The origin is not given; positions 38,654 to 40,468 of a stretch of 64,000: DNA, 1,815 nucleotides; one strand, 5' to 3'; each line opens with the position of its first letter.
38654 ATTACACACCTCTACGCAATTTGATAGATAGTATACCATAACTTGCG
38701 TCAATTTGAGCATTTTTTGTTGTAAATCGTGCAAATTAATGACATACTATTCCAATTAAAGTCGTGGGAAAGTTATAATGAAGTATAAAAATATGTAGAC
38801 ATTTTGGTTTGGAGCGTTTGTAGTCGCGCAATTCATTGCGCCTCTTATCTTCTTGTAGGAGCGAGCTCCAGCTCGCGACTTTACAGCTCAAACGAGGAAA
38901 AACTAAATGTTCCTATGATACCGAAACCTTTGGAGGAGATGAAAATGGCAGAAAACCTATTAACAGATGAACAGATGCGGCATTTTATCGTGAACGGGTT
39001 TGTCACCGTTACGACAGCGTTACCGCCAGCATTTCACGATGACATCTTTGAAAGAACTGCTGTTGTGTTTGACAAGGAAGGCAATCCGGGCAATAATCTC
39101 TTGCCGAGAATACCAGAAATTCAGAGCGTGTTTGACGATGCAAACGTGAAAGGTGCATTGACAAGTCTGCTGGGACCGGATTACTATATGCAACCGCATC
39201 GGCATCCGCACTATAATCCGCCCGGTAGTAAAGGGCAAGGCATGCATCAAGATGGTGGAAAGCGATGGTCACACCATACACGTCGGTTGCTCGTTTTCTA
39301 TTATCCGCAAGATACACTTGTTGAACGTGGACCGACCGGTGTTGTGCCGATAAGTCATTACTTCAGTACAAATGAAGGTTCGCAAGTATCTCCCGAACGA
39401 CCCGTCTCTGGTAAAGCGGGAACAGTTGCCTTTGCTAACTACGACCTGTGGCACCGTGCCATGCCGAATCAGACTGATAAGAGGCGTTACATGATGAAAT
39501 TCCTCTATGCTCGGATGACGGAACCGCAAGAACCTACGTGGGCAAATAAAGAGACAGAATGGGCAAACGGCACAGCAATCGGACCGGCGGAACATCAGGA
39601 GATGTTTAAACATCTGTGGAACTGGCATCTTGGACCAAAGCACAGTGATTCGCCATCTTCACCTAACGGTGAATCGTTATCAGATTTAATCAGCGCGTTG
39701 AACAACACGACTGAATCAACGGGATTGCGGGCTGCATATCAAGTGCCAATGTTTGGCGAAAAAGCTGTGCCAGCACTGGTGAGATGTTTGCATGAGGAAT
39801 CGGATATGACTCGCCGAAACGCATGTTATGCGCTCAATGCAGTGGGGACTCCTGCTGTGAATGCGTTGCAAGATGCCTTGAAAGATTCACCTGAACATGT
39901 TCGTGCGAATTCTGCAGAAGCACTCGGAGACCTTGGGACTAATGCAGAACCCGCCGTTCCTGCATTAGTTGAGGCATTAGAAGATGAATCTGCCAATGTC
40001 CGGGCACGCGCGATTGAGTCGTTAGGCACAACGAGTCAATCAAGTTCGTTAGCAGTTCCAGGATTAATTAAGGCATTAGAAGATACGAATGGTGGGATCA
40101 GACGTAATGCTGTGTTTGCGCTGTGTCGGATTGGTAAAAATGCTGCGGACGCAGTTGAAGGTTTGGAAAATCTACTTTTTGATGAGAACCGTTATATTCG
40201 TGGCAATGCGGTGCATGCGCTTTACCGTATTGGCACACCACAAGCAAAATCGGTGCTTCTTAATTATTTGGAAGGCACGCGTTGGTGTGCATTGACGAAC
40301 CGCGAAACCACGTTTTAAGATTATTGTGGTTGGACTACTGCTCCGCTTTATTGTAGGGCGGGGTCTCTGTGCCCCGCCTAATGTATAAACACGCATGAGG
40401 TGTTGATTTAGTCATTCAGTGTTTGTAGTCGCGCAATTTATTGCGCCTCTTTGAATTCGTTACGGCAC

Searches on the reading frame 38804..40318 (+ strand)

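Call 19: search_protein_families(library=pfam, proteins=[window:38804-40318:+])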
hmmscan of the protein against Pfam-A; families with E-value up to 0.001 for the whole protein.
window:38804-40318:+ (504 aa): 9 families
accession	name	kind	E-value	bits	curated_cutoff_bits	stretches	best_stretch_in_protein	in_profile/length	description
PF13646.12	HEAT_2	-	1.2e-32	112.4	27.7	3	418-490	1-72/88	HEAT repeats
PF02985.28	HEAT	-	1.1e-20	72.2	23.5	0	385-409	2-26/31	HEAT repeat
PF03130.22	HEAT_PBS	-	2.2e-18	65.1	20.9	1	366-394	1-27/27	PBS lyase HEAT-like repeat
PF13513.12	HEAT_EZ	-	1.8e-15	57.4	27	0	432-476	3-55/55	HEAT-like repeat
PF01602.26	Adaptin_N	-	2e-10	40.3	37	2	351-451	80-186/524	Adaptin N terminal region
PF12717.13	Cnd1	-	1.5e-09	38.6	26.4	1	399-482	2-91/162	non-SMC mitotic condensation complex subunit 1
PF00514.29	Arm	-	1.9e-08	34.5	20.6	0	320-344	12-36/41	Armadillo/beta-catenin-like repeat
PF05721.19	PhyH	-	2e-08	35.2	22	1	104-228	59-211/213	Phytanoyl-CoA dioxygenase (PhyH)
PF25786.1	HEAT_GCN1_C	-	3.5e-08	34.1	27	1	337-415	13-99/151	GCN1-like, C-terminal HEAT repeats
